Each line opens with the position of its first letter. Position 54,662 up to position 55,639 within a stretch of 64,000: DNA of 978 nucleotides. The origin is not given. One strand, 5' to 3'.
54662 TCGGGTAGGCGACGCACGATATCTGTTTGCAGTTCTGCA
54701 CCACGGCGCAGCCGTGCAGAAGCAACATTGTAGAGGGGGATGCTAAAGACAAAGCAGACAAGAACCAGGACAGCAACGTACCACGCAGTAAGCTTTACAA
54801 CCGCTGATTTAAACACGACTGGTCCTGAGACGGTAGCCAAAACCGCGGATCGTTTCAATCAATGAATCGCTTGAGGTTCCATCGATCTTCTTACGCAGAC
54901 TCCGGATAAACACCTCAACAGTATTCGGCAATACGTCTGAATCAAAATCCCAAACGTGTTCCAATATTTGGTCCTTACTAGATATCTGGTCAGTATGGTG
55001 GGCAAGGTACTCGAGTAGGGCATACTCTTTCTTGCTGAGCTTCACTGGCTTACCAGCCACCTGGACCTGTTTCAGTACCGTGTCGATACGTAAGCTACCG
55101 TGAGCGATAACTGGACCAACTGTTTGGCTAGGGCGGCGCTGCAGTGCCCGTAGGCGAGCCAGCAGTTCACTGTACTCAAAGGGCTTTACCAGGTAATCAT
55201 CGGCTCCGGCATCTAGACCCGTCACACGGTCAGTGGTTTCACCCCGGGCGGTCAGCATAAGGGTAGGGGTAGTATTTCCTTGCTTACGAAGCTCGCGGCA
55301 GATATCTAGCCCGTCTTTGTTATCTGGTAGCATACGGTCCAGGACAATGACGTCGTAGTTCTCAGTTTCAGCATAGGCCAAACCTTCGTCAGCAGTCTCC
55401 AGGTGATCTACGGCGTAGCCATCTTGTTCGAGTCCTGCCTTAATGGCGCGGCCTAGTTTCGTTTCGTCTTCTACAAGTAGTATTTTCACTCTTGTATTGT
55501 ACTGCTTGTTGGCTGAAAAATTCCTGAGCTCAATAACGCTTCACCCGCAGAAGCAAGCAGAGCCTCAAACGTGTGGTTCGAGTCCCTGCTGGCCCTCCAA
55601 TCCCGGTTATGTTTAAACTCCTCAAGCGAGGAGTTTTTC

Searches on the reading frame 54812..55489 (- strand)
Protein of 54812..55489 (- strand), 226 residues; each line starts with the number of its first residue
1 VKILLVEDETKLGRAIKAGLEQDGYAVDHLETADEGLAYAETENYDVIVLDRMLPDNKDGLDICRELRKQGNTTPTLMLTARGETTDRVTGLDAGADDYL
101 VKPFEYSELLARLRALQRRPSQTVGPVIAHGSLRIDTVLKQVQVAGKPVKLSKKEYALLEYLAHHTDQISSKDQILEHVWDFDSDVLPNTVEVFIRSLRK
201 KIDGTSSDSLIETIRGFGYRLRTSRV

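Call 9: find_encoding_contigs(protein=window:54812-55489:-, flank=10000, max_places=10)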
Protein seq(226 aa) (226 aa): 7 contigs read that carry it; 5 places shown.
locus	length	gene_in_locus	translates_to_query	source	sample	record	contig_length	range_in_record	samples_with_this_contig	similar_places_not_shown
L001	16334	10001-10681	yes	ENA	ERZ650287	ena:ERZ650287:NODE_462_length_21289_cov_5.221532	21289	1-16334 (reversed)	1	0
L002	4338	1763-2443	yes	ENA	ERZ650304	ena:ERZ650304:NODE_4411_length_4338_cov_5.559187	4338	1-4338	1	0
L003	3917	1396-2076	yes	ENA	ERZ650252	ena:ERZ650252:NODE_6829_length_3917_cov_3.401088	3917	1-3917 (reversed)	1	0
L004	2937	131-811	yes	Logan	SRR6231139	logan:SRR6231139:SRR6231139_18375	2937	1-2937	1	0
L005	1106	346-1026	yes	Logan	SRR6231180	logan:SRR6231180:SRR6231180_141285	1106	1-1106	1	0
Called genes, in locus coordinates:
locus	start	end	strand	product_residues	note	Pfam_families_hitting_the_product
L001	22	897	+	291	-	PF00005:ABC_tran, PF02463:SMC_N (faint), PF13304:AAA_21 (faint)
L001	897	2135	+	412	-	PF12704:MacB_PCD, PF02687:FtsX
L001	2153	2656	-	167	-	PF01243:PNPOx_N (weak)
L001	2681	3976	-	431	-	PF03448:MgtE_N, PF00571:CBS (faint), PF01769:MgtE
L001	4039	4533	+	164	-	-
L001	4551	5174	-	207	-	PF06055:ExoD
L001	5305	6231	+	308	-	PF01544:CorA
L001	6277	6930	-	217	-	PF07099:DUF1361 (weak)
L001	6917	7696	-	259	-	-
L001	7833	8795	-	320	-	PF00800:PDT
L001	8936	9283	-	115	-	-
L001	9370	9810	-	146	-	-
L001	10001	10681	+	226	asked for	PF00072:Response_reg, PF00486:Trans_reg_C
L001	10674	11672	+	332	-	PF00512:HisKA, PF02518:HATPase_c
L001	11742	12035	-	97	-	-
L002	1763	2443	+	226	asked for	PF00072:Response_reg, PF00486:Trans_reg_C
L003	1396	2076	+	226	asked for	PF00072:Response_reg, PF00486:Trans_reg_C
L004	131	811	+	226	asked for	PF00072:Response_reg, PF00486:Trans_reg_C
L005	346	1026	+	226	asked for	PF00072:Response_reg, PF00486:Trans_reg_C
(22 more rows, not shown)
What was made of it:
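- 54809..55489 (-): OmpR-family response regulator, the left chromosomal flank. It was used as the anchor to find orthologous loci. Pfam Response_reg + Trans_reg_C in the contig annotation (call 9).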

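Call 45: find_homologous_proteins(query=window:54812-55489:-, max_evalue=1e-40)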
Query seq(226 aa) (226 aa): 6341 proteins with E <= 1e-40 among 8000 candidates; the best 120 are listed.
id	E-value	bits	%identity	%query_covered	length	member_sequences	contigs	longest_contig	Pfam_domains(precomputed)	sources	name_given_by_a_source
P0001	3.3e-137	473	96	100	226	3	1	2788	PF00486.35,PF00072.31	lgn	-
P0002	7.2e-120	417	84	100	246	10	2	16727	PF00486.35,PF00072.31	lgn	-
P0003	2.1e-118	412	85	100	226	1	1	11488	PF00486.35,PF00072.31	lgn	-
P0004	2.6e-116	405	84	100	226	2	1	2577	PF00486.35,PF00072.31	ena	-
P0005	2.3e-114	399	83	99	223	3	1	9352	PF00486.35,PF00072.31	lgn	-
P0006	3.5e-108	378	78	99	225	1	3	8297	PF00486.35,PF00072.31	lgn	-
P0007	3.7e-108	378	76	99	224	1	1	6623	PF00486.35,PF00072.31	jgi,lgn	-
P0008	1.3e-107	377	77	99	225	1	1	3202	PF00486.35,PF00072.31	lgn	-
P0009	2.5e-107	376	76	99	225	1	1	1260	PF00486.35,PF00072.31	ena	-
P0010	4.9e-107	375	76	99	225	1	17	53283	PF00486.35,PF00072.31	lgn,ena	-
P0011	7.1e-107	374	76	99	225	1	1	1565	PF00486.35,PF00072.31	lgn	-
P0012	1.5e-106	373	77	98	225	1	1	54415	PF00486.35,PF00072.31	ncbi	-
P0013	3.2e-106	372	75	99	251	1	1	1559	PF00486.35,PF23198.2,PF00072.31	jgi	jgi:DNA-binding response OmpR family regulator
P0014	4.5e-106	371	77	99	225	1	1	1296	PF00486.35,PF00072.31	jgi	jgi:DNA-binding response OmpR family regulator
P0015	1.0e-105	370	76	99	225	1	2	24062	PF00486.35,PF00072.31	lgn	-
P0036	4.9e-102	358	73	99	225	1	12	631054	PF00486.35,PF00072.31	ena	-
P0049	2.1e-98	346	69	100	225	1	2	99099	PF00486.35,PF00072.31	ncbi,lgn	-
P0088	3.3e-86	307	64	100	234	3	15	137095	PF00486.35,PF00072.31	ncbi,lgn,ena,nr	ncbi:response regulator transcription factor [Candidatus Saccharibacteria bacterium]|nr:response reg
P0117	1.0e-79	285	61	98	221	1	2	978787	PF00486.35,PF00072.31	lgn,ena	-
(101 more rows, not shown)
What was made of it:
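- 54809..55489 (-): Homologues at 57-96% identity (call 45).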

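Call 46: find_encoding_contigs(protein=P0002, flank=8000, max_places=3)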
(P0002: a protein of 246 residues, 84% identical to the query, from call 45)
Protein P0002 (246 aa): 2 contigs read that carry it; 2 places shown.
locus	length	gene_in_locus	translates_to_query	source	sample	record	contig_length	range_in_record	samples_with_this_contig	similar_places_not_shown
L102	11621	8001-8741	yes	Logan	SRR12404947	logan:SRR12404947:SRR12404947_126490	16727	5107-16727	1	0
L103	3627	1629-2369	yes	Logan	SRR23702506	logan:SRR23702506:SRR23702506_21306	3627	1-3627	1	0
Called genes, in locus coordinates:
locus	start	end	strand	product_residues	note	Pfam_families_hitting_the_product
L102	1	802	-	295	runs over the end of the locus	PF05569:Peptidase_M56 (weak), PF01435:Peptidase_M48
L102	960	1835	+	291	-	PF00005:ABC_tran, PF02463:SMC_N (faint), PF13304:AAA_21 (faint)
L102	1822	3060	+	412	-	PF12704:MacB_PCD, PF02687:FtsX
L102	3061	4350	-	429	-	PF03448:MgtE_N, PF00571:CBS (faint), PF01769:MgtE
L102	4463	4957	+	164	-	-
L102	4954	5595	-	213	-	PF06055:ExoD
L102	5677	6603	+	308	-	PF01544:CorA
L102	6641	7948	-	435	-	PF02518:HATPase_c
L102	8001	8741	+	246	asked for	PF00072:Response_reg, PF00486:Trans_reg_C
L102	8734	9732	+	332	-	PF00512:HisKA, PF02518:HATPase_c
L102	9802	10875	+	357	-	PF14488:DUF4434 (weak)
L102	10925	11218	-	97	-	-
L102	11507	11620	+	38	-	?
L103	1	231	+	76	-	?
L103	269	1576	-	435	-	PF02518:HATPase_c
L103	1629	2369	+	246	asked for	PF00072:Response_reg, PF00486:Trans_reg_C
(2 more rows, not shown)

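Call 47: find_encoding_contigs(protein=P0003, flank=8000, max_places=3)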
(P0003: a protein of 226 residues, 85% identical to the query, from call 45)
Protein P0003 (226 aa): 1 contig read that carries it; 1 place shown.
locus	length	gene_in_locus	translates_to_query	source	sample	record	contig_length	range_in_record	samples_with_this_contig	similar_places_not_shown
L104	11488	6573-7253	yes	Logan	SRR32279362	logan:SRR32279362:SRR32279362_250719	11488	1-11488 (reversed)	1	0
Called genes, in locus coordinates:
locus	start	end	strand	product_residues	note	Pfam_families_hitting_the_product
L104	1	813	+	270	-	?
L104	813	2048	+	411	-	PF12704:MacB_PCD, PF02687:FtsX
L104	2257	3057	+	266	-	PF00696:AA_kinase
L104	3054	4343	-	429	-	PF03448:MgtE_N, PF00571:CBS (faint), PF01769:MgtE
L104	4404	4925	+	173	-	-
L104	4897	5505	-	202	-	PF06055:ExoD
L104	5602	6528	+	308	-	PF01544:CorA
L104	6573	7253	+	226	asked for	PF00072:Response_reg, PF00486:Trans_reg_C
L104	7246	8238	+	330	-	PF00512:HisKA, PF02518:HATPase_c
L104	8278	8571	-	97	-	-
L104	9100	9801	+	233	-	PF20582:UPF0758_N, PF04002:RadC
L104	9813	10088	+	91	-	-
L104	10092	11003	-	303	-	PF03631:Virul_fac_BrkB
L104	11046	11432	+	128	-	PF08818:DUF1801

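Call 48: find_encoding_contigs(protein=P0005, flank=8000, max_places=3)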
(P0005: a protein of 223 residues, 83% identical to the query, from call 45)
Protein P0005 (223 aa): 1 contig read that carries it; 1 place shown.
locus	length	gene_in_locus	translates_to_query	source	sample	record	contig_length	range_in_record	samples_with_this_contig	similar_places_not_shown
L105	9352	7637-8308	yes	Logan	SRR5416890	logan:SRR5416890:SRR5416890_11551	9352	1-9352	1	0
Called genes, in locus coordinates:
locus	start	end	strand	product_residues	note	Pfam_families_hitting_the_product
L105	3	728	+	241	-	?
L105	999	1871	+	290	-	PF00005:ABC_tran, PF13304:AAA_21 (faint)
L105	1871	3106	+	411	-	PF12704:MacB_PCD, PF02687:FtsX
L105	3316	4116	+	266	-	PF00696:AA_kinase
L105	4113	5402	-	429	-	PF03448:MgtE_N, PF00571:CBS (weak), PF01769:MgtE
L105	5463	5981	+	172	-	-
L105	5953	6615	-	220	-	PF06055:ExoD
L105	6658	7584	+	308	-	PF01544:CorA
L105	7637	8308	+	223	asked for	PF00072:Response_reg, PF00486:Trans_reg_C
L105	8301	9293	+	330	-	PF00512:HisKA, PF02518:HATPase_c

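Call 51: find_encoding_contigs(protein=P0010, flank=8000, max_places=4)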
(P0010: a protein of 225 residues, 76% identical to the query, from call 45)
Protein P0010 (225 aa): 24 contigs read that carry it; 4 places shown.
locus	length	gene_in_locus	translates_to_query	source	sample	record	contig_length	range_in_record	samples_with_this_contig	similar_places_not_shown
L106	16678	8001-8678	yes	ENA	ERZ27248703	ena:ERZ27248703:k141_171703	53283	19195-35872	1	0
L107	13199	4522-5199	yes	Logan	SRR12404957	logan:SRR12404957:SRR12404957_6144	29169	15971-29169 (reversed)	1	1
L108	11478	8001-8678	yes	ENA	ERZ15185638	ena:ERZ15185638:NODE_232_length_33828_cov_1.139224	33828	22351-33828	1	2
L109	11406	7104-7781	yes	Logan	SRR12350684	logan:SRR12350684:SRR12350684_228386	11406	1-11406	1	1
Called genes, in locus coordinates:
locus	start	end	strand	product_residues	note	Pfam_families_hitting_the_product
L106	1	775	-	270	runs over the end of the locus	PF03372:Exo_endo_phos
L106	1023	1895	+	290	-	PF00005:ABC_tran, PF02463:SMC_N (faint), PF13304:AAA_21 (faint)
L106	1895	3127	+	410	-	PF12704:MacB_PCD, PF02687:FtsX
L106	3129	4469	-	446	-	PF00571:CBS (faint), PF03448:MgtE_N, PF01769:MgtE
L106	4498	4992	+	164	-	-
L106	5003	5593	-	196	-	PF06055:ExoD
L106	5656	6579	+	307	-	PF01544:CorA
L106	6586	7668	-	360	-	PF02518:HATPase_c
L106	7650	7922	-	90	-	-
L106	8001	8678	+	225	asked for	PF00072:Response_reg, PF00486:Trans_reg_C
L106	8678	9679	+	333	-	PF00512:HisKA, PF02518:HATPase_c, PF14501:HATPase_c_5 (weak)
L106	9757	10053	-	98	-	-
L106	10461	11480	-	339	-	PF03741:TerC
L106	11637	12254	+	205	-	-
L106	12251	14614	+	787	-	PF10102:DUF2341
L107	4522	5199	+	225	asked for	PF00072:Response_reg, PF00486:Trans_reg_C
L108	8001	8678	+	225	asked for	PF00072:Response_reg, PF00486:Trans_reg_C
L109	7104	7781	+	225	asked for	PF00072:Response_reg, PF00486:Trans_reg_C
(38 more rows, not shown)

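Call 52: find_encoding_contigs(protein=P0012, flank=8000, max_places=2)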
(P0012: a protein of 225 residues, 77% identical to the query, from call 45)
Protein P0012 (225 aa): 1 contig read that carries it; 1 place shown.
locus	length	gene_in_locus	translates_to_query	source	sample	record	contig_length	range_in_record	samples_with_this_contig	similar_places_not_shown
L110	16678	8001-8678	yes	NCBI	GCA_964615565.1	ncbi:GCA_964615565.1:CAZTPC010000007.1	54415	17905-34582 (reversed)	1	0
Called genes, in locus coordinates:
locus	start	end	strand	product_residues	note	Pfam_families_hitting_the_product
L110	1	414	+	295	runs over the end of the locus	PF01636:APH (weak)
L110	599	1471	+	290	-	PF00005:ABC_tran, PF02463:SMC_N (faint), PF13304:AAA_21 (faint)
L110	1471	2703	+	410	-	PF12704:MacB_PCD, PF02687:FtsX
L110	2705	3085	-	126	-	-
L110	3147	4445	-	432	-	PF03448:MgtE_N, PF00571:CBS (faint), PF01769:MgtE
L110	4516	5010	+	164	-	PF13489:Methyltransf_23 (weak)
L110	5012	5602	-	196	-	PF06055:ExoD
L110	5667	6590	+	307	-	PF01544:CorA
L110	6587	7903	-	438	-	PF02518:HATPase_c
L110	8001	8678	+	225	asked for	PF00072:Response_reg, PF00486:Trans_reg_C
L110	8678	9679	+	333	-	PF00512:HisKA, PF02518:HATPase_c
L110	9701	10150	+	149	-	PF00293:NUDIX, PF14815:NUDIX_4 (weak)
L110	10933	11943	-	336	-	PF03741:TerC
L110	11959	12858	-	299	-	PF03631:Virul_fac_BrkB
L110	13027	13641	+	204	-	-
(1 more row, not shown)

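Call 53: find_encoding_contigs(protein=P0036, flank=8000, max_places=3)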
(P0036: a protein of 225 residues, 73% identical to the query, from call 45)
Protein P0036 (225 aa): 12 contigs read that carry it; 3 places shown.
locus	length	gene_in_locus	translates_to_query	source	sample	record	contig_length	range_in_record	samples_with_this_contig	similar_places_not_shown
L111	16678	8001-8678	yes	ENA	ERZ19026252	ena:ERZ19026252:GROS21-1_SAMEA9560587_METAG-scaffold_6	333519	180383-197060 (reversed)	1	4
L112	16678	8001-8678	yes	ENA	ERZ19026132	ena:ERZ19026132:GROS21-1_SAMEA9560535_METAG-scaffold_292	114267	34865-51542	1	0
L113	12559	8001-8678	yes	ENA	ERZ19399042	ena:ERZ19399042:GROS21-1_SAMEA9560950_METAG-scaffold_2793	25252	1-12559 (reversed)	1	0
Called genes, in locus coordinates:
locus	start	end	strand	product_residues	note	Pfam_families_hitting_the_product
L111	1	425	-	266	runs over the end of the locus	PF03372:Exo_endo_phos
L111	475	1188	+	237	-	PF00696:AA_kinase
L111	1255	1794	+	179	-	PF01300:Sua5_yciO_yrdC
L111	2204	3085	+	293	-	PF00005:ABC_tran, PF02463:SMC_N (faint), PF13304:AAA_21 (faint)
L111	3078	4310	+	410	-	PF12704:MacB_PCD, PF02687:FtsX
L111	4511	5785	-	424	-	PF03448:MgtE_N, PF00571:CBS (weak), PF01769:MgtE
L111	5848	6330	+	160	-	-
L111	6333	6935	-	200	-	PF06055:ExoD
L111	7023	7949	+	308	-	PF01544:CorA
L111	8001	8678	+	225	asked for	PF00072:Response_reg, PF00486:Trans_reg_C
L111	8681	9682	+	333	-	PF00512:HisKA, PF02518:HATPase_c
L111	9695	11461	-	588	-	PF00664:ABC_membrane, PF02463:SMC_N (weak), PF00005:ABC_tran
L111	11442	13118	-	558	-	PF00664:ABC_membrane, PF00005:ABC_tran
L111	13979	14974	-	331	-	PF03741:TerC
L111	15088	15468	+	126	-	-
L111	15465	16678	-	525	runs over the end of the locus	PF04851:ResIII (faint), PF09848:SLFN-g3_helicase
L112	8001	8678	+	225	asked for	PF00072:Response_reg, PF00486:Trans_reg_C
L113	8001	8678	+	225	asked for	PF00072:Response_reg, PF00486:Trans_reg_C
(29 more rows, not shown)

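Call 71: find_encoding_contigs(protein=P0001, flank=3000, max_places=3)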
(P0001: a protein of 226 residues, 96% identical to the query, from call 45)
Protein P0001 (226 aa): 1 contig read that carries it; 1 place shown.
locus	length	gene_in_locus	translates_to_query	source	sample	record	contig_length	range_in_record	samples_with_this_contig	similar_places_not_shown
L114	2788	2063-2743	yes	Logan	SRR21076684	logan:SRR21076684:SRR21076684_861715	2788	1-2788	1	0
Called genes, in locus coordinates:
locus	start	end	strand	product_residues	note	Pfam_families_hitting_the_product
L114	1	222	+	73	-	?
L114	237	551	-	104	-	-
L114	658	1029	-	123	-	PF00072:Response_reg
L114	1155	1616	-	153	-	-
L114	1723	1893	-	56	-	-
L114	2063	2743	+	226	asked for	PF00072:Response_reg, PF00486:Trans_reg_C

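Call 76: find_encoding_contigs(protein=P0049, flank=6000, max_places=2)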
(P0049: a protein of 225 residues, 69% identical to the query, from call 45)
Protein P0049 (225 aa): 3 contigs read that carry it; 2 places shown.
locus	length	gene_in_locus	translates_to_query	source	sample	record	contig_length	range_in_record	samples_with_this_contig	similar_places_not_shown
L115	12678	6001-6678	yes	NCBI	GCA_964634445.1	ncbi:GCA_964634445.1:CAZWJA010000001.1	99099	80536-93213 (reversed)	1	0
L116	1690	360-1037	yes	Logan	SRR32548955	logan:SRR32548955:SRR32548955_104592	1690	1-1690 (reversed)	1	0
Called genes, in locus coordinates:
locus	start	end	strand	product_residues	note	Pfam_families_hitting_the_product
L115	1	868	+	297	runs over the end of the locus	PF00005:ABC_tran, PF02463:SMC_N (weak), PF13304:AAA_21 (faint)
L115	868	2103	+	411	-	PF12704:MacB_PCD, PF02687:FtsX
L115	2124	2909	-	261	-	-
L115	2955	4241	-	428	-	PF03448:MgtE_N, PF00571:CBS (faint), PF01769:MgtE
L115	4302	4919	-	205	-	PF06055:ExoD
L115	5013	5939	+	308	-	PF01544:CorA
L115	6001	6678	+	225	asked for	PF00072:Response_reg, PF00486:Trans_reg_C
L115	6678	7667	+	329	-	PF00512:HisKA, PF02518:HATPase_c, PF14501:HATPase_c_5 (weak)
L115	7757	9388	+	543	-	PF00709:Adenylsucc_synt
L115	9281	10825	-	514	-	PF00478:IMPDH, PF00571:CBS (faint), PF01070:FMN_dh, PF03060:NMO, PF01207:Dus (faint), PF05690:ThiG (weak)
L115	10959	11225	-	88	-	-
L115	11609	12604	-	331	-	PF03741:TerC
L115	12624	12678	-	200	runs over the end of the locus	PF00188:CAP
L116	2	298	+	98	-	?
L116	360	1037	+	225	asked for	PF00072:Response_reg, PF00486:Trans_reg_C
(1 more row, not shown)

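Call 77: find_encoding_contigs(protein=P0088, flank=6000, max_places=2)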
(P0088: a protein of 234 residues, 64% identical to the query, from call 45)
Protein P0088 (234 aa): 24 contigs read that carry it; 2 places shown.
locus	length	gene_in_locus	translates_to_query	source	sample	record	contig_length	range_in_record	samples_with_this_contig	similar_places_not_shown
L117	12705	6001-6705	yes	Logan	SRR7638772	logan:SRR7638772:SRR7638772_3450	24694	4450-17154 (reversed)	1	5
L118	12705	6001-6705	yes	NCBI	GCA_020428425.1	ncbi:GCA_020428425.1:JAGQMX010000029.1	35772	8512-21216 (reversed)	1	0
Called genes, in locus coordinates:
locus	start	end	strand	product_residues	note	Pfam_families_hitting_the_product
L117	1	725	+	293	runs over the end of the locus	PF00005:ABC_tran, PF13304:AAA_21 (faint)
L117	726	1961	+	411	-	PF12704:MacB_PCD, PF02687:FtsX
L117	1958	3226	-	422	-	PF03448:MgtE_N, PF00571:CBS (faint), PF01769:MgtE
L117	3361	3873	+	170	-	PF13489:Methyltransf_23 (faint)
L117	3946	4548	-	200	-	PF06055:ExoD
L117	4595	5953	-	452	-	PF02518:HATPase_c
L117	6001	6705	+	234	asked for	PF00072:Response_reg, PF00486:Trans_reg_C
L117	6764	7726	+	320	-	PF00512:HisKA, PF02518:HATPase_c, PF14501:HATPase_c_5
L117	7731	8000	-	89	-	-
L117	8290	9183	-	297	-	PF03631:Virul_fac_BrkB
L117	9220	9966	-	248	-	PF02683:DsbD_TM, PF13386:DsbD_2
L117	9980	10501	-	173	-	PF00085:Thioredoxin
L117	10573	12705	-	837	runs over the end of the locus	PF00690:Cation_ATPase_N, PF00122:E1-E2_ATPase, PF00702:Hydrolase, PF13246:Cation_ATPase, PF08282:Hydrolase_3 (faint), PF00689:Cation_ATPase_C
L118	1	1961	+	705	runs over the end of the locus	PF00005:ABC_tran, PF13304:AAA_21 (faint), PF12704:MacB_PCD, PF02687:FtsX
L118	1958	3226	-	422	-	PF03448:MgtE_N, PF00571:CBS (faint), PF01769:MgtE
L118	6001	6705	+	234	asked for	PF00072:Response_reg, PF00486:Trans_reg_C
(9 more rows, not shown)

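Call 78: find_encoding_contigs(protein=P0117, flank=6000, max_places=2)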
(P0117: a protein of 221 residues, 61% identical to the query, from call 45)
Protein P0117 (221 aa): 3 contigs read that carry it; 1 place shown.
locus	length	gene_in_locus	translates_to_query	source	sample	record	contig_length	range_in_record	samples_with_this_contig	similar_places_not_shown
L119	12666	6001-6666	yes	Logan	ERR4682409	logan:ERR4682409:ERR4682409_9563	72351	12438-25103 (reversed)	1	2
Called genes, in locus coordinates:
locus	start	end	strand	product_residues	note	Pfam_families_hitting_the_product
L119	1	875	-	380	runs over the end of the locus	PF00266:Aminotran_5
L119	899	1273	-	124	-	-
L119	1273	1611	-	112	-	-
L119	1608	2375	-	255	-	PF01026:TatD_DNase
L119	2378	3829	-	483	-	PF00133:tRNA-synt_1, PF01406:tRNA-synt_1e (weak), PF01921:tRNA-synt_1f (faint), PF09334:tRNA-synt_1g, PF00133:tRNA-synt_1, PF08264:Anticodon_1 (weak)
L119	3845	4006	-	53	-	-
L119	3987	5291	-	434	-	PF01204:Trehalase, PF22422:MGH1-like_GH, PF01204:Trehalase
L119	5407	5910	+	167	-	-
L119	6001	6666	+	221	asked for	PF00072:Response_reg, PF00486:Trans_reg_C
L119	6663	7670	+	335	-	PF00512:HisKA, PF02518:HATPase_c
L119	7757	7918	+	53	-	-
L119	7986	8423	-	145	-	PF08818:DUF1801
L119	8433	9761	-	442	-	PF03448:MgtE_N, PF00571:CBS (faint), PF01769:MgtE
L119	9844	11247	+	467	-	PF12229:PG_binding_4, PF11350:DUF3152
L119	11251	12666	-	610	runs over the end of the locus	PF00009:GTP_EFTU, PF22042:EF-G_D2, PF03144:GTP_EFTU_D2, PF00679:EFG_C, PF21018:BipA_C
